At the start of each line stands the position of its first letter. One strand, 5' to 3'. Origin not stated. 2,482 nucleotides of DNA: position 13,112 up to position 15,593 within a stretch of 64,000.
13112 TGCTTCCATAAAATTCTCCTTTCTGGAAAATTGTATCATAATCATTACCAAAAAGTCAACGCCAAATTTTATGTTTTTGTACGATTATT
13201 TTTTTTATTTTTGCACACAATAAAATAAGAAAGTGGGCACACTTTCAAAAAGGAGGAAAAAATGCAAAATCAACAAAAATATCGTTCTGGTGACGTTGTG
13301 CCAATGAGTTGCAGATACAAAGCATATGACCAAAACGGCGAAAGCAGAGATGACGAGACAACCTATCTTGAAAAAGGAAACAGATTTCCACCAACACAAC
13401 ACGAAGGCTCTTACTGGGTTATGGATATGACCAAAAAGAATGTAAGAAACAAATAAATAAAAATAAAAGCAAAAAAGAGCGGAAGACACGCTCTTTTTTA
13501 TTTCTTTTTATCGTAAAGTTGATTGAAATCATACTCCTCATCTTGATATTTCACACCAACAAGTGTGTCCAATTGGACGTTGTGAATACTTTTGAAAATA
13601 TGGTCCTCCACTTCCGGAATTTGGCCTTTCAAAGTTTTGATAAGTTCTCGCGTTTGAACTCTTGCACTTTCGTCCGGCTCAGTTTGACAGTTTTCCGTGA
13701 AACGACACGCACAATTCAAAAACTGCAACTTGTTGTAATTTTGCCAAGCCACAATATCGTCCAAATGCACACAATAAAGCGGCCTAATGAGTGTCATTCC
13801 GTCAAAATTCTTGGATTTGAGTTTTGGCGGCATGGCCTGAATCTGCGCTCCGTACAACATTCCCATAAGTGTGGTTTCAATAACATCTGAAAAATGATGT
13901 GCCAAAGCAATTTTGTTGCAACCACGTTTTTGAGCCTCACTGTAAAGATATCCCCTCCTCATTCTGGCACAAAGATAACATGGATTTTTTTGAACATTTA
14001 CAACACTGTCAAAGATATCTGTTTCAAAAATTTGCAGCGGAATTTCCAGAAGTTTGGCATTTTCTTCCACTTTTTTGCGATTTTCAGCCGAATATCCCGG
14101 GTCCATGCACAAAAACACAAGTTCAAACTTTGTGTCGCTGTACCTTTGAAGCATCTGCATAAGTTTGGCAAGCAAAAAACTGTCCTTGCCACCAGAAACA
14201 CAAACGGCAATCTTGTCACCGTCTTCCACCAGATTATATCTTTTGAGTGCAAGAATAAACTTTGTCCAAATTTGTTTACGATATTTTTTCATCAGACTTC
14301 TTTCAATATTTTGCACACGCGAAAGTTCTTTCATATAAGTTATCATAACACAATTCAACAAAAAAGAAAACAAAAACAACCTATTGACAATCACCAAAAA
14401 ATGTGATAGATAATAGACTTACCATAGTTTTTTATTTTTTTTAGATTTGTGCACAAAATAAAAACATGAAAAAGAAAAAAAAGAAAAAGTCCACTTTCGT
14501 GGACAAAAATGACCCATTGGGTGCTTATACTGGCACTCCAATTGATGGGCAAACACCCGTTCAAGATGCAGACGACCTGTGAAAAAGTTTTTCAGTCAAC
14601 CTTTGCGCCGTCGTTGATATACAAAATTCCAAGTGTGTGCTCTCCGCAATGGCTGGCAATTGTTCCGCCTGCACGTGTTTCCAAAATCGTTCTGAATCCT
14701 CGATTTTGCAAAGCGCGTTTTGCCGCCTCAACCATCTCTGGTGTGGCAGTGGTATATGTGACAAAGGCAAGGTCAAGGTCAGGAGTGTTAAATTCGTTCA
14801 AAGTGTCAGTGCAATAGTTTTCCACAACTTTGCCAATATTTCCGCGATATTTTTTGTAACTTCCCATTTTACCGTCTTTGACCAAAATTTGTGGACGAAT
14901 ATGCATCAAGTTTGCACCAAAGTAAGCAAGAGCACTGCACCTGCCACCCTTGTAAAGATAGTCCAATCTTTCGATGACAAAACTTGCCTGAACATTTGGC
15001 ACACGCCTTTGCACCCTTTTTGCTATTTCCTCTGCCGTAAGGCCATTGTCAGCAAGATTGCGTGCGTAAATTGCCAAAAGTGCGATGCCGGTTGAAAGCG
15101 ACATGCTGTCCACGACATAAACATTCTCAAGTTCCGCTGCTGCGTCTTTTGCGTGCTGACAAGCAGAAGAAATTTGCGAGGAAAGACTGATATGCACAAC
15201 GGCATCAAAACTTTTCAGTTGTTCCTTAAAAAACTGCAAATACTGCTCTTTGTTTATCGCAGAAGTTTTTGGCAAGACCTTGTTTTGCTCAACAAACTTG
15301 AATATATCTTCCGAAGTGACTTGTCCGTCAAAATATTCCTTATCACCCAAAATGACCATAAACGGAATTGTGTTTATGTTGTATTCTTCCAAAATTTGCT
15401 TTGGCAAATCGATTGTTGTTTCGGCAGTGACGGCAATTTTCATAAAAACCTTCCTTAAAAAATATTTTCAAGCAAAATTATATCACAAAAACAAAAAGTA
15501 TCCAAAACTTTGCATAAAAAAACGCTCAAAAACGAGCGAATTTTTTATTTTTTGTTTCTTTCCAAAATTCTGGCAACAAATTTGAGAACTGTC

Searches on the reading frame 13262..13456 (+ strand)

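Call 59: search_protein_families(library=pfam, proteins=[window:13262-13456:+], max_evalue=0.01)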
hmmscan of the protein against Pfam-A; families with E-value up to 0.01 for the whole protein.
window:13262-13456:+ (64 aa): 1 family
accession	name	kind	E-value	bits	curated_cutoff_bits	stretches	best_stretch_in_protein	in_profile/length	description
PF14168.11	YjzC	-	1.6e-08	35.2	25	1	1-53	1-54/55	YjzC-like protein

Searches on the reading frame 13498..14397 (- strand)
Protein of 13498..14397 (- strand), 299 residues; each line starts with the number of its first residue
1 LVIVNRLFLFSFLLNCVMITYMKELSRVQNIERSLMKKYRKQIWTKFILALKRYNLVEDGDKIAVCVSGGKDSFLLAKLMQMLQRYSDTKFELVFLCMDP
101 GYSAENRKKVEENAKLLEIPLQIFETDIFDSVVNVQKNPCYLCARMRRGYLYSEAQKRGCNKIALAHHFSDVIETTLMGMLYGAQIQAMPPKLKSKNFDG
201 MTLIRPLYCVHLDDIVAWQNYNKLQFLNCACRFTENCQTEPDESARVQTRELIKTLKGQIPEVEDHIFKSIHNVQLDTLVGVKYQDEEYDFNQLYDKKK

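Call 9: search_protein_families(library=pfam, proteins=[window:13498-14397:-])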
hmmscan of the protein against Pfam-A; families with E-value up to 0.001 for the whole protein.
window:13498-14397:- (299 aa): 1 family
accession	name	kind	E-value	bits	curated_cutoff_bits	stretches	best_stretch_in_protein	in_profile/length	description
PF01171.26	ATP_bind_3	-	4.8e-18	66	27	1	62-227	1-164/182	PP-loop family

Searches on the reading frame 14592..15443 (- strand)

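Call 9: search_protein_families(library=pfam, proteins=[window:14592-15443:-])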
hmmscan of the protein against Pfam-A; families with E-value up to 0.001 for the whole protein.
window:14592-15443:- (283 aa): 2 families
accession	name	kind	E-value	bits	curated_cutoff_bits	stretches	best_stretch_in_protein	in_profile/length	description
PF02645.21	DegV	-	2.7e-55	188.1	27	1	2-277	1-279/280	Uncharacterised protein, DegV family COG1307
PF13684.11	FakA-like_C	-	5.2e-05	23.2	23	1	74-146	40-111/216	Fatty acid kinase subunit A-like, C-terminal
